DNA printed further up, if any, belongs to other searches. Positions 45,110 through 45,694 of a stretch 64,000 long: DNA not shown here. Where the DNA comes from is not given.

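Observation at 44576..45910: Tandem array of four paralogous membrane-anchored coiled-coil mini-genes whose length varies by whole 21-bp heptad units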

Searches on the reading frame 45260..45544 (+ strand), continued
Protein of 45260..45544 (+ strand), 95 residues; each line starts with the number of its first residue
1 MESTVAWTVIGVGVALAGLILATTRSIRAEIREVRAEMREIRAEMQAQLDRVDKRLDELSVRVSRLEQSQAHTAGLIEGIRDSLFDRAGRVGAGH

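Call 34: list_cluster_members(proteins=[P0025, P0026, P0028, P0029, P0039, P0044, P0051, P0070, P0126, P0034])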
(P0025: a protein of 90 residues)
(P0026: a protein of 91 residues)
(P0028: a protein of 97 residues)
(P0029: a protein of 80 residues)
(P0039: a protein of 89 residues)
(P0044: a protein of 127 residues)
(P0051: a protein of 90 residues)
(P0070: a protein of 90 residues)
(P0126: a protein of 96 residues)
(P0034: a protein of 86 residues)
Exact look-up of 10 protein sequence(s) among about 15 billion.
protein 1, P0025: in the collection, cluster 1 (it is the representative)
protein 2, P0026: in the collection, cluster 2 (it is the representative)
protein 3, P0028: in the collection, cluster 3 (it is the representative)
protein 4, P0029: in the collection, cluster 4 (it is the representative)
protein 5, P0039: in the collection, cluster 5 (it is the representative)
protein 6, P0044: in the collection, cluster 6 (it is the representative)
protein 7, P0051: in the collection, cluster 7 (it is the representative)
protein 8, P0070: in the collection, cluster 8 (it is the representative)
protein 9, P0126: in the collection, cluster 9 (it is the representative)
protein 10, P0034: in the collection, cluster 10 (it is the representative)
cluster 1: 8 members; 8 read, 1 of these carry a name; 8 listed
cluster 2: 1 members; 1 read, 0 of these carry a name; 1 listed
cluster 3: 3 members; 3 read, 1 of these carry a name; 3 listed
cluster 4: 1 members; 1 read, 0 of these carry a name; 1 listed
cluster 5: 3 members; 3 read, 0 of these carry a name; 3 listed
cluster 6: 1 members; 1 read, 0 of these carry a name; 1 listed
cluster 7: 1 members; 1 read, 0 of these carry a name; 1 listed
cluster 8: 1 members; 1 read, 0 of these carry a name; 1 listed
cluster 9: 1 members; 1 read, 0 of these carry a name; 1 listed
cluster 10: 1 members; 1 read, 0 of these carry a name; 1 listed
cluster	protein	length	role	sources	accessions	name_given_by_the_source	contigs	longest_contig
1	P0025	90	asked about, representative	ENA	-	-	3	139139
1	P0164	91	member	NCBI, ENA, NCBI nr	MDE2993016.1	MAG: hypothetical protein OXU67_03950 [Chloroflexota bacterium] | hypothetical protein [Chloroflexota bacterium]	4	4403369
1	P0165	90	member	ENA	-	-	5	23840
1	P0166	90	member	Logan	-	-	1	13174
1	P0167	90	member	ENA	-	-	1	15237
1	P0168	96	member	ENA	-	-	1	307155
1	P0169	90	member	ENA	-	-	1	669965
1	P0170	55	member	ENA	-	-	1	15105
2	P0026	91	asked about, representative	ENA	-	-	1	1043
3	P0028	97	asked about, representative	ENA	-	-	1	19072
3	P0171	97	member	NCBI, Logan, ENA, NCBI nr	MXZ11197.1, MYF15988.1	MAG: hypothetical protein F4Y79_17365 [Gemmatimonadetes bacterium] | hypothetical protein [Gemmatimonadota bacterium]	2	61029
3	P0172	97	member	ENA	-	-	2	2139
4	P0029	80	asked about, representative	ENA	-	-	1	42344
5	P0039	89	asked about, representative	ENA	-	-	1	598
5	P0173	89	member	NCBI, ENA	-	-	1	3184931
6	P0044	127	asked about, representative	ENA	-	-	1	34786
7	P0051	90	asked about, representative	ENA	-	-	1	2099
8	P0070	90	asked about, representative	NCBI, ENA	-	-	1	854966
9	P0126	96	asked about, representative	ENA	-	-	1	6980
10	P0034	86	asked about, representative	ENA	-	-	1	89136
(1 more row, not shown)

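Call 35: find_encoding_contigs(protein=P0029, flank=6000, max_places=3)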
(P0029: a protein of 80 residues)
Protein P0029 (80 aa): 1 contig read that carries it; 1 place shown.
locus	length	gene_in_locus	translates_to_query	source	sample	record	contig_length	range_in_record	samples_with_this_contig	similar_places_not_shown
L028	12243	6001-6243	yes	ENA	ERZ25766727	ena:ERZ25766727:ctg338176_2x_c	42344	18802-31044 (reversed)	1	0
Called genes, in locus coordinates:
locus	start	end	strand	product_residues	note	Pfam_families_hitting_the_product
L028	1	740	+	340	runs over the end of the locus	-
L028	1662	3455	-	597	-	PF00656:Peptidase_C14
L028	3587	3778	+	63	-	-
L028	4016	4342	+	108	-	PF21983:NikA-like, PF05713:MobC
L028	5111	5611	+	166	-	-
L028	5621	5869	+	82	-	-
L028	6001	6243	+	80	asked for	-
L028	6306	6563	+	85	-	-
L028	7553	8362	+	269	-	PF14470:bPH_3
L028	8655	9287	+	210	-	PF04796:RepA_C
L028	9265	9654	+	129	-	PF04796:RepA_C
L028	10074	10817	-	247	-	-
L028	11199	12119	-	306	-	PF00589:Phage_integrase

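Call 36: find_encoding_contigs(protein=P0015, flank=6000, max_places=3)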
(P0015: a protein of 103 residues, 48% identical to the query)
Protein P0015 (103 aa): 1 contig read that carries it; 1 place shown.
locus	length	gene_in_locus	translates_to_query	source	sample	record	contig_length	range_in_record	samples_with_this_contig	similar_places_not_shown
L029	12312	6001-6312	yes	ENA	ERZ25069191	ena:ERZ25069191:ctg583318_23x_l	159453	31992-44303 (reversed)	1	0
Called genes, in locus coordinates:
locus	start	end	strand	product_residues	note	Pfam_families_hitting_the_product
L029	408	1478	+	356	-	PF01381:HTH_3 (faint), PF13443:HTH_26 (weak), PF06114:Peptidase_M78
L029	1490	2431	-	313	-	PF18746:aGPT-Pplase3, PF18724:ADDT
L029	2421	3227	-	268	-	-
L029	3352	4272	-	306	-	PF00303:Thymidylat_synt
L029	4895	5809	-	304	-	PF04303:PrpF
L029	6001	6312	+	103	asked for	-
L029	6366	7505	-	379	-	PF04303:PrpF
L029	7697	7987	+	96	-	-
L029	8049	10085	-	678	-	PF01970:TctA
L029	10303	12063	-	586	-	PF04326:SLFN_AlbA_2, PF13749:HATPase_c_4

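Call 39: search_solved_structures(query=A3, max_evalue=1)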
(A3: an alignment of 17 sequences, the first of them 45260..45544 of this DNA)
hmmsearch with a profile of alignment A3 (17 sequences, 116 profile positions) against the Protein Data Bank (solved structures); distinct sequences matched with E-value up to 1: 29.
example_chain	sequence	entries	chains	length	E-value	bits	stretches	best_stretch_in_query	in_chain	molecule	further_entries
7o97_A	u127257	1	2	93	0.00031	24.1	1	13-77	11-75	hypothetical protein UY81_C0065G0003 from Candidatus Giovannonibacteria bacterium converte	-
6gao_A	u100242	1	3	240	0.00097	22.5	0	31-83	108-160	Outer capsid protein sigma-1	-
9eg6_A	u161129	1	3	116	0.0061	19.9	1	33-101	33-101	Caveolae-associated protein 1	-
5apz_A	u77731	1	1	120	0.016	18.5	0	40-85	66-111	GENERAL CONTROL PROTEIN GCN4, NOR1 TCAR0761, GENERAL CONTROL PROTEIN GCN4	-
4qkv_A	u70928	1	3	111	0.067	16.5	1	33-101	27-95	Polymerase I and transcript release factor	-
9egn_A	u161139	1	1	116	0.074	16.4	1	33-101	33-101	Caveolae-associated protein 1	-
3iv1_A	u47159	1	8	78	0.091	16.1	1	27-88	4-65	Tumor susceptibility gene 101 protein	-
5aps_A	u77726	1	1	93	0.11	15.9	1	43-85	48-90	GENERAL CONTROL PROTEIN GCN4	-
4ilo_A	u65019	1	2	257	0.13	15.6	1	30-81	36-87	CT398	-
7d2e_A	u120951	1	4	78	0.17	15.2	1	37-97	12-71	Liprin-alpha-2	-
3ci9_A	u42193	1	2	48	0.19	15.1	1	42-77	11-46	Heat shock factor-binding protein 1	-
5apt_A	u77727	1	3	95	0.19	15.1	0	56-87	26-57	GENERAL CONTROL PROTEIN GCN4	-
5apq_A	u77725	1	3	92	0.21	15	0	43-81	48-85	GENERAL CONTROL PROTEIN GCN4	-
7zr2_A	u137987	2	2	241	0.21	14.9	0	35-77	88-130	Spike protein S2',Chimeric protein mimic of SARS-CoV-2 Spike HR1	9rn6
2wpr_A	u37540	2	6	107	0.22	14.9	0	36-85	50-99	TRIMERIC AUTOTRANSPORTER ADHESIN FRAGMENT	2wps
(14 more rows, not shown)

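Call 40: search_solved_structures(query=A3, max_evalue=0.001, show_alignments=2)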
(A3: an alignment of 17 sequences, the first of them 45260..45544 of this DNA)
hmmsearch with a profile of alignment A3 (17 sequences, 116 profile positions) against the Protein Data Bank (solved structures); distinct sequences matched with E-value up to 0.001: 2.
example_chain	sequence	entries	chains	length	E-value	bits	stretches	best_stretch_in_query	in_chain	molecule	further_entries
7o97_A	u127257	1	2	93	0.00031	24.1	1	13-77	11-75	hypothetical protein UY81_C0065G0003 from Candidatus Giovannonibacteria bacterium converte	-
6gao_A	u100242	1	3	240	0.00097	22.5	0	31-83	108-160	Outer capsid protein sigma-1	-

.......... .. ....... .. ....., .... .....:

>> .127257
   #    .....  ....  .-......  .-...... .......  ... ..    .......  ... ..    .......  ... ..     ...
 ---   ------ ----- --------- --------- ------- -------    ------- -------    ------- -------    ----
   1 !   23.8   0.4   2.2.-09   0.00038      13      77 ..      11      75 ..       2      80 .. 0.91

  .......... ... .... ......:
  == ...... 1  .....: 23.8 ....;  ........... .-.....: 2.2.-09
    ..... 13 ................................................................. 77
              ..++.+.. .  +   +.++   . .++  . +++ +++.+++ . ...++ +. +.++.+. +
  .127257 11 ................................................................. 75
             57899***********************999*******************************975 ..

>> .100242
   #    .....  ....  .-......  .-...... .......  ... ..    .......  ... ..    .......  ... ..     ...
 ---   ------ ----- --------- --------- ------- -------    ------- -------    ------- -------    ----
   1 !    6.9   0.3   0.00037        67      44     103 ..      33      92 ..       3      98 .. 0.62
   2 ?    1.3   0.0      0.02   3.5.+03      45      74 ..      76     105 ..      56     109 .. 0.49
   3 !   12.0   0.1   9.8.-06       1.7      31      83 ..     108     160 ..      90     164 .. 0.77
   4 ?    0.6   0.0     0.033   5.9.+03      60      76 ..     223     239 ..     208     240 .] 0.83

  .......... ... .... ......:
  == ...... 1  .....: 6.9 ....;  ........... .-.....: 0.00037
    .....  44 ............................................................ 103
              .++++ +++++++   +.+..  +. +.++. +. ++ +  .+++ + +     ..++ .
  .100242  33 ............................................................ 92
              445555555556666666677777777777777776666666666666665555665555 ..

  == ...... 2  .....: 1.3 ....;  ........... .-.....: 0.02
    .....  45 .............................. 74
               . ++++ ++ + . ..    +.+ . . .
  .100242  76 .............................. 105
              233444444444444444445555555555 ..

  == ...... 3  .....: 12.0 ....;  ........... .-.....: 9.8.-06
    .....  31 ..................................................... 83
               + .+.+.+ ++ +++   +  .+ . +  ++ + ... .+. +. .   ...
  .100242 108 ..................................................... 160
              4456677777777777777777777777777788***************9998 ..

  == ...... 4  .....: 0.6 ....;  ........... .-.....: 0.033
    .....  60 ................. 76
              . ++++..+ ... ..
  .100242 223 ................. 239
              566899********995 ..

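Call 47: search_dna_similar(query=P0029, collection=plasmids, mode=protein, max_evalue=0.001, max_rows=25)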
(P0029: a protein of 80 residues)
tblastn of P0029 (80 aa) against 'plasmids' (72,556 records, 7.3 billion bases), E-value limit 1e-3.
No match.

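Call 48: search_dna_similar(query=P0029, collection=phages, mode=protein, max_evalue=0.001, max_rows=15)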
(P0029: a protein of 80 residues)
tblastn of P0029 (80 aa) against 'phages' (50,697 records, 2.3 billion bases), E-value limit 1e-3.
No match.

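Call 49: find_homologous_proteins(query=P0029, max_evalue=0.001)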
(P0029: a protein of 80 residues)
Query P0029 (80 aa): 2022 proteins with E <= 0.001 among 2176 candidates; the best 120 are listed.
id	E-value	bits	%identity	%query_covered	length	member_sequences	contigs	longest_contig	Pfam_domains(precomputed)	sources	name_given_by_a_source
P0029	4.2e-39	149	100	100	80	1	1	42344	-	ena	-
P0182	5.8e-38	146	96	100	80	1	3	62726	-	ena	-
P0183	4.0e-36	140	71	100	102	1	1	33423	PF01442.24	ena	-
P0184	9.6e-36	139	79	99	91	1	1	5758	-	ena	-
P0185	1.6e-35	138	63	99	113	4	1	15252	PF01442.24,PF27291.1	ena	-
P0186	2.6e-35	137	60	100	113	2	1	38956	PF01442.24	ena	-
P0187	5.8e-35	136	89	100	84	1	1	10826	-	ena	-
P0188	1.2e-34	135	89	100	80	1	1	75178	-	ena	-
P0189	1.3e-34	135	67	99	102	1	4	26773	PF01442.24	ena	-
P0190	4.2e-34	133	68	99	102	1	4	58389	PF01442.24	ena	-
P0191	6.3e-34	133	59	100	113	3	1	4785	PF01442.24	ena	-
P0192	6.5e-34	133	67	99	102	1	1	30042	PF01442.24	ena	-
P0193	9.8e-34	132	67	99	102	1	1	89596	PF01442.24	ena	-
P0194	1.2e-33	132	67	100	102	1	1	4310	PF01442.24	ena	-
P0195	1.3e-33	132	63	95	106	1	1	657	-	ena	-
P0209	1.4e-31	126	83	95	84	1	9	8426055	-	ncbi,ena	-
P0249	3.1e-30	121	83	96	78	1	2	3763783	-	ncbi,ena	-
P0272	1.4e-29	119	67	99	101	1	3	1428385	PF28533.1,PF07798.17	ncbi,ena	-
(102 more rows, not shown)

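Call 50: find_encoding_contigs(protein=P0209, flank=5000, max_places=5)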
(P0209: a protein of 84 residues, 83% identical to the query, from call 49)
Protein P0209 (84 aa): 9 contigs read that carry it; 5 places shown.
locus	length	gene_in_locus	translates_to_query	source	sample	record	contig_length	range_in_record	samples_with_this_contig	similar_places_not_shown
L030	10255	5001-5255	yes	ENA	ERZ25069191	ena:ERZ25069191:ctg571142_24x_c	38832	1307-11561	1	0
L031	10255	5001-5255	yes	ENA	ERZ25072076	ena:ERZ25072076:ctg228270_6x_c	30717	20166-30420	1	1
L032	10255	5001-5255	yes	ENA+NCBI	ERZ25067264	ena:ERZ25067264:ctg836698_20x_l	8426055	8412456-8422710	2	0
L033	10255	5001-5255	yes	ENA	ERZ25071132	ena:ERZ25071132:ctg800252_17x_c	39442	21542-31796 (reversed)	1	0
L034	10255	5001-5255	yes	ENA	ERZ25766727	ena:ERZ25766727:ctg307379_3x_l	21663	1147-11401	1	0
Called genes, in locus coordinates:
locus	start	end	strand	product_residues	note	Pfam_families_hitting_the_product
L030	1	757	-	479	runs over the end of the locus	-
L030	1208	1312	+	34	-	-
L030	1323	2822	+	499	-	PF13433:Peripla_BP_5, PF13458:Peripla_BP_6, PF01094:ANF_receptor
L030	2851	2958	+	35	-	-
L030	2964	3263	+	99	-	-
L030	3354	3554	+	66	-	-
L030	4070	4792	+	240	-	-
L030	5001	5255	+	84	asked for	-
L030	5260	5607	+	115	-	-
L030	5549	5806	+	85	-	-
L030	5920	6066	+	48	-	-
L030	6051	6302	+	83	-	-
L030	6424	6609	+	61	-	-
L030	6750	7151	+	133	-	-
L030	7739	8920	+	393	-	-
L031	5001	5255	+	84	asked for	-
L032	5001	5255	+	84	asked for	-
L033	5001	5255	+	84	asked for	-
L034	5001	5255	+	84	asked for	-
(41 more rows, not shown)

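Call 51: find_encoding_contigs(protein=P0249, flank=5000, max_places=3)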
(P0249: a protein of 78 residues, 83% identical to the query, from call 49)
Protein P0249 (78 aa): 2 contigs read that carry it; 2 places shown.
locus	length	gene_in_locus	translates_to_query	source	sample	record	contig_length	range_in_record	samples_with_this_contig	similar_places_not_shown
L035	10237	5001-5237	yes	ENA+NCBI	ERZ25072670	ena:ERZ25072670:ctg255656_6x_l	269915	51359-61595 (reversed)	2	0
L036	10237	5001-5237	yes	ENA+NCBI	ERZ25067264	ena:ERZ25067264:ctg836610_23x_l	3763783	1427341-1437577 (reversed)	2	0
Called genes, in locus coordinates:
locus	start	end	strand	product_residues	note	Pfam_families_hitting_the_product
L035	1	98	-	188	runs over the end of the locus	PF00665:rve, PF13683:rve_3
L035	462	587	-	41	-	-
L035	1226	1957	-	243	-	PF03243:MerB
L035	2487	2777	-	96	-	PF13701:DDE_Tnp_1_4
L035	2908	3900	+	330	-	PF01546:Peptidase_M20, PF07687:M20_dimer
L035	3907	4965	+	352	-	PF01118:Semialdhyde_dh, PF02774:Semialdhyde_dhC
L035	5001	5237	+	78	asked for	-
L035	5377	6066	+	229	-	PF01113:DapB_N, PF05173:DapB_C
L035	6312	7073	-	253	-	PF06386:GvpL_GvpF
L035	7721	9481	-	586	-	PF00593:TonB_dep_Rec_b-barrel, PF25183:OMP_b-brl_4 (weak)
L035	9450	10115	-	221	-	PF13620:CarboxypepD_reg, PF13715:CarbopepD_reg_2 (weak)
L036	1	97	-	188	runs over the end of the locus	PF00665:rve, PF13683:rve_3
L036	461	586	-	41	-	-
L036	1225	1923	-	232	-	PF03243:MerB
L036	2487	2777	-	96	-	PF13701:DDE_Tnp_1_4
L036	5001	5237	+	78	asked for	-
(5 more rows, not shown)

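Call 54: search_protein_families(library=padloc, proteins=[P0029, P0003], max_evalue=0.1)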
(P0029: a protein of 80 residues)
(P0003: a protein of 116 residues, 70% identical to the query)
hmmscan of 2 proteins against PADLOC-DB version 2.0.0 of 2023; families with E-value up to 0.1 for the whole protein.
P0029 (80 aa): 0 families

P0003 (116 aa): 17 families
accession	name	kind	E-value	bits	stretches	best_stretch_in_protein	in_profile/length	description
PDLC03863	LmuB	-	0.00051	16.9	1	28-99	346-417/610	-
PDLC03859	LmuB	-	0.0016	15.7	1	28-88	358-427/611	-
PDLC02663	DndD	-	0.0029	14.5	1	26-101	207-285/675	DndD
PDLC02736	PbeC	-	0.0029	14.2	1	29-79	465-515/685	PbeC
PDLC00551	JetC2|JetC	-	0.0038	13.1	1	29-91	887-950/1365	DUF3584 domain; MukB-like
PDLC03841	LeoBC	-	0.0039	14.4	1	28-98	295-367/601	-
PDLC04407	PDC-M09A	-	0.0051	14.4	1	5-78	173-247/282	-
PDLC02723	PbeC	-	0.0058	13.2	1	29-112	398-475/618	PbeC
PDLC02753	PbeC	-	0.009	12.4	1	30-94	396-464/648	PbeC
PDLC03864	LmuB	-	0.0099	12.4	1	29-107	273-353/657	-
PDLC03839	LeoA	-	0.011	12.9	1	35-111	261-335/559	-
PDLC02743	PbeC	-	0.013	12.2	1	24-78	212-265/622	PbeC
PDLC00519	JetC1|JetC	-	0.013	11.7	1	29-107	709-787/1097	DUF3584 domain; MukB-like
PDLC03865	LmuB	-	0.032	10.4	1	32-77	575-646/1007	-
PDLC04897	PDC-S06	-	0.034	10.7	1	34-113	80-159/727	-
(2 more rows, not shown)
